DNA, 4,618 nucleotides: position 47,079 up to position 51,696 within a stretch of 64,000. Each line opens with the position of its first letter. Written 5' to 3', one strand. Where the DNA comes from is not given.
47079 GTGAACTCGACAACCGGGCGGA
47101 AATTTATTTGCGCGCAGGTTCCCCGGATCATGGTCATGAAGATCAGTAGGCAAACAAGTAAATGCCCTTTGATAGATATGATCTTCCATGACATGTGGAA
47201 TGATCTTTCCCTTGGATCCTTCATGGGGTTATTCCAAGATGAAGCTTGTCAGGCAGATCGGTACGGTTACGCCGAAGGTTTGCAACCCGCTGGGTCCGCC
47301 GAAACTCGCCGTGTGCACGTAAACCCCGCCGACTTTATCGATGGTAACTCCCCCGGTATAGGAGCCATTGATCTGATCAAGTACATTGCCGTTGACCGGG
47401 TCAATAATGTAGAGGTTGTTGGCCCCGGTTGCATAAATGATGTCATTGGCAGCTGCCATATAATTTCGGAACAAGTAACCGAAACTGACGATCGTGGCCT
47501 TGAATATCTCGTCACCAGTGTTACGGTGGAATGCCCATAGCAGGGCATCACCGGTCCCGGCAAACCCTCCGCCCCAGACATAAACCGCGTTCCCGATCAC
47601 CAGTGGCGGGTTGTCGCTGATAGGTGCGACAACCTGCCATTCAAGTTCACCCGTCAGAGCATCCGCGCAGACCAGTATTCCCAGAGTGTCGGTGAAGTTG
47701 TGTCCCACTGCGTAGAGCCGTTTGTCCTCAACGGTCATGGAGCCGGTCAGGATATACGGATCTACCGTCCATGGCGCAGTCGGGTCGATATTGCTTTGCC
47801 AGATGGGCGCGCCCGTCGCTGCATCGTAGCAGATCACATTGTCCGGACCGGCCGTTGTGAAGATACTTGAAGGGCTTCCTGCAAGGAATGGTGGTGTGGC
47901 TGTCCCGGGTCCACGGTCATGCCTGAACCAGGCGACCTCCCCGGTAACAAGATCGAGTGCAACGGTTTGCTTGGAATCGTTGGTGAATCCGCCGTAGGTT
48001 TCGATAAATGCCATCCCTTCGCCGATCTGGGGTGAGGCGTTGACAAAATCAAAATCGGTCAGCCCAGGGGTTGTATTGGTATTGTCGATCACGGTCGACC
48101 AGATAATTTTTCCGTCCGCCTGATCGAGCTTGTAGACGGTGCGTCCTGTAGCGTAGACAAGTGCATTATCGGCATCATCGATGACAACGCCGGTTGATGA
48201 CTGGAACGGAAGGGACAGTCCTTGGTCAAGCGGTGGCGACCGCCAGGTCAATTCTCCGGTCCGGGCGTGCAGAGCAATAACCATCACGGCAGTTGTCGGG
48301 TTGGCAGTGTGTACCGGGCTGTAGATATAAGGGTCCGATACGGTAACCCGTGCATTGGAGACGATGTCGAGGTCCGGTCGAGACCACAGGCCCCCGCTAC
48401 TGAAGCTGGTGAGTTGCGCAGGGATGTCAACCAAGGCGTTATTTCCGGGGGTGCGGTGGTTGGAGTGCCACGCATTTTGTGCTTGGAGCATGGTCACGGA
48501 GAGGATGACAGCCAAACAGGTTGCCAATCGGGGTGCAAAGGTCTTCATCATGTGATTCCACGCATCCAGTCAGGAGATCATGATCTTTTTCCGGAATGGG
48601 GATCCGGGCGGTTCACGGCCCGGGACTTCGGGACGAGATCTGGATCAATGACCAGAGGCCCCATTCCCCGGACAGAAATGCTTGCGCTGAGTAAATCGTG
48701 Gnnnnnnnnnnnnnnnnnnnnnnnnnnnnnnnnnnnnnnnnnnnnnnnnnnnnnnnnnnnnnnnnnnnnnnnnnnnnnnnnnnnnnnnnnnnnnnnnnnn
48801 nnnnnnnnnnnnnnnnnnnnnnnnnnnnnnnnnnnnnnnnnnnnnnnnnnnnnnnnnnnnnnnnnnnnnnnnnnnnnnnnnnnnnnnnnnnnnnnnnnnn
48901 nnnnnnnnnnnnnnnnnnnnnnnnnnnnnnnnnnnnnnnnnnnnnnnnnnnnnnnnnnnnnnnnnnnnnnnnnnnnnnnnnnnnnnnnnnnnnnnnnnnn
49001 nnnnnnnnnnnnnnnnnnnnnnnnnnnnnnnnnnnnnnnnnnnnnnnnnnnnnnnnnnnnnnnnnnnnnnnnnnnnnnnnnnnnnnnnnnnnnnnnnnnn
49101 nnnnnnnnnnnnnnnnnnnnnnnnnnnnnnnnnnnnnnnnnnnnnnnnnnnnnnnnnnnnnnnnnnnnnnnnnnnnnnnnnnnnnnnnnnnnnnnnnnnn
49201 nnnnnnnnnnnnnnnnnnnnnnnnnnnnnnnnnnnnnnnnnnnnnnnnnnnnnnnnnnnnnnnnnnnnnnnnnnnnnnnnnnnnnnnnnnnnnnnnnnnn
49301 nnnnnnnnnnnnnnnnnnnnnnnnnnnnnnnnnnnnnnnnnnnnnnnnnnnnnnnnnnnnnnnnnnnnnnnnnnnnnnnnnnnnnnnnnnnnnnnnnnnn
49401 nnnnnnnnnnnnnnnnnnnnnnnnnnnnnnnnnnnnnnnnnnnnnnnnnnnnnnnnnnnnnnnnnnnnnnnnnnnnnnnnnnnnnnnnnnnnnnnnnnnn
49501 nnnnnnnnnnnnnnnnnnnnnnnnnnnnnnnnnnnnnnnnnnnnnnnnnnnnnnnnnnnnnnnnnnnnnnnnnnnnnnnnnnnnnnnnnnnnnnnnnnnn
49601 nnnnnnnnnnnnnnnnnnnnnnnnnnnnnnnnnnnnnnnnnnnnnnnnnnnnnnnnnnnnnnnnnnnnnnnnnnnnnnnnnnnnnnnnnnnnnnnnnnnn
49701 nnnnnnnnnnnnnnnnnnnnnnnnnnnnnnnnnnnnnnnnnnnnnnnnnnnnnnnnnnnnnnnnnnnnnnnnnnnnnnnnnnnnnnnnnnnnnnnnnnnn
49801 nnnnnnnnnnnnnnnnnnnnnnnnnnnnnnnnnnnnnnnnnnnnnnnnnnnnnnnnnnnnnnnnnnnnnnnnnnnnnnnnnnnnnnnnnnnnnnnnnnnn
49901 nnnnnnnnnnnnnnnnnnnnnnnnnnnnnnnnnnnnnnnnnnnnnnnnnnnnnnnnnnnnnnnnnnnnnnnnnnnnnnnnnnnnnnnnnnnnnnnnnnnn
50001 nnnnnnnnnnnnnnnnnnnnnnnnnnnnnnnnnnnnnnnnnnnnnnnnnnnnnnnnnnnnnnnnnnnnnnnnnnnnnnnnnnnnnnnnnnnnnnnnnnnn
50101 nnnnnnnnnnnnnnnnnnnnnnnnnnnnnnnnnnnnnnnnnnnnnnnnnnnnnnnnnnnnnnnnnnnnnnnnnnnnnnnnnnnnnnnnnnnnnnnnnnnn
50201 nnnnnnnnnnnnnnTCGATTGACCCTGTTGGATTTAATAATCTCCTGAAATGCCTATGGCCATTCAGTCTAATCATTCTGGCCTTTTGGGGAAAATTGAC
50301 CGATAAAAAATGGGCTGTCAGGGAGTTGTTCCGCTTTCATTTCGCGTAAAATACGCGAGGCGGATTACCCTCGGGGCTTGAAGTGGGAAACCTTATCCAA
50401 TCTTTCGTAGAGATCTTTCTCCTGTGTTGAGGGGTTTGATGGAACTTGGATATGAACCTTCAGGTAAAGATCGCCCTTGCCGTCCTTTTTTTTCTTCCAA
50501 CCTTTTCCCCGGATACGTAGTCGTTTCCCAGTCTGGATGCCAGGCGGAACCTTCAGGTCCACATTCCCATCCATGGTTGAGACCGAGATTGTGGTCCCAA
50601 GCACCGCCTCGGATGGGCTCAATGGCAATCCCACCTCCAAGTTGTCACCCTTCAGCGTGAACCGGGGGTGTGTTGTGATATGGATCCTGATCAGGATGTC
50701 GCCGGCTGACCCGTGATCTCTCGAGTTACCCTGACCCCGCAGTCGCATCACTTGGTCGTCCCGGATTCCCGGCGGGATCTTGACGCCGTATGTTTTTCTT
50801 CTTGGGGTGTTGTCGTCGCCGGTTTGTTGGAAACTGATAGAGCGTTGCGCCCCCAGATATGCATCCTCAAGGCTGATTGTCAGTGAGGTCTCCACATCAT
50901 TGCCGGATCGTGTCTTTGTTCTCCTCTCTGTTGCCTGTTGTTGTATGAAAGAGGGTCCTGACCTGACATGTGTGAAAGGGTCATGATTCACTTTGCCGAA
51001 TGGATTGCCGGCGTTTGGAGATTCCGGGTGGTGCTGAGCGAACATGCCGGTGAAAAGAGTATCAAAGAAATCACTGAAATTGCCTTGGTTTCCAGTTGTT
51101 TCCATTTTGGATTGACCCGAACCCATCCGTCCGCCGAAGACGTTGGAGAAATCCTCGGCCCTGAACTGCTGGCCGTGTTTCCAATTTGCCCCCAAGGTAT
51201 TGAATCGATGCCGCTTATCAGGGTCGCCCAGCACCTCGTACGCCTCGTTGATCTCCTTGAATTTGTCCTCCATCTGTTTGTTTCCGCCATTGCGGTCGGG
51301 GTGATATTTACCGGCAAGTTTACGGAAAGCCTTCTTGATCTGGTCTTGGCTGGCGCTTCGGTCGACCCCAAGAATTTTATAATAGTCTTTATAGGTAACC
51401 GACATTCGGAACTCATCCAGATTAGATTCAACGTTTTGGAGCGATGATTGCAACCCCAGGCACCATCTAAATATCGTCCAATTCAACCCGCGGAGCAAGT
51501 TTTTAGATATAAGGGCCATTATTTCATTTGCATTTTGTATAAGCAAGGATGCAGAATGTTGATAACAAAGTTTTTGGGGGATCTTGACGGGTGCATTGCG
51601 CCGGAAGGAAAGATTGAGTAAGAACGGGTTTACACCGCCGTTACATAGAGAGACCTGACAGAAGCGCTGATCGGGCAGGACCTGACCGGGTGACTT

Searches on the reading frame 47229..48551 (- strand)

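Call 25: search_protein_families(library=pfam, proteins=[window:47229-48551:-], max_evalue=0.001)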
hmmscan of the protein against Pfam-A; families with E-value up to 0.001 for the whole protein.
window:47229-48551:- (440 aa): 4 families
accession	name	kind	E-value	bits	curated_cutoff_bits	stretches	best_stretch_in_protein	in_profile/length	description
PF13360.13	PQQ_2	-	2.1e-35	122.9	27.6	2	91-350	5-231/233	Outer membrane protein assembly factor BamB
PF13570.13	Beta-prop_ACSF4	-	7.1e-06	26.1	133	0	197-393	74-250/329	Beta-alanine-activating enzyme, beta-propeller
PF01011.28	PQQ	-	0.00023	20.5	26.7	0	229-302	59-135/595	Glucose/ethanol/alcohol dehydrogenase, beta-propeller domain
PF25293.1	Beta-prop_EMC1_N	-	0.00047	20.3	34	0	90-160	42-108/219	EMC1 N-terminal beta-propeller domain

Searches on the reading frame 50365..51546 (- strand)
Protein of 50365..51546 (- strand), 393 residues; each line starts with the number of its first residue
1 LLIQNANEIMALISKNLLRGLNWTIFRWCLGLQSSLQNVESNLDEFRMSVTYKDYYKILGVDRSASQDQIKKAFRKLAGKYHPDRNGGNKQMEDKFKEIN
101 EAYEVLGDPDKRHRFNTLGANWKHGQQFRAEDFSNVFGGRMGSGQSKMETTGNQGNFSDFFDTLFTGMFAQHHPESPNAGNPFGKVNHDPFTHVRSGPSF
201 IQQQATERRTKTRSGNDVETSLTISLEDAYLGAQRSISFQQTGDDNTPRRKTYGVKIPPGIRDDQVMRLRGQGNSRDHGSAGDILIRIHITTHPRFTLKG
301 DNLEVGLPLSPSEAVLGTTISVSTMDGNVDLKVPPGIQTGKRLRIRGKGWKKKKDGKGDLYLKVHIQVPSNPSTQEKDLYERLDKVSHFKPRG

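Call 25: search_protein_families(library=pfam, proteins=[window:50365-51546:-], max_evalue=0.001)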
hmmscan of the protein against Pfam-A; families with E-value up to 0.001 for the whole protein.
window:50365-51546:- (393 aa): 2 families
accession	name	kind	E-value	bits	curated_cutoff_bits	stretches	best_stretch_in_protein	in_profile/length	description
PF01556.23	DnaJ_C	-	2e-44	151.7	26.6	1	218-369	1-152/152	DnaJ C terminal domain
PF00226.36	DnaJ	-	5.2e-27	94.2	27.8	1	54-115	1-62/63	DnaJ domain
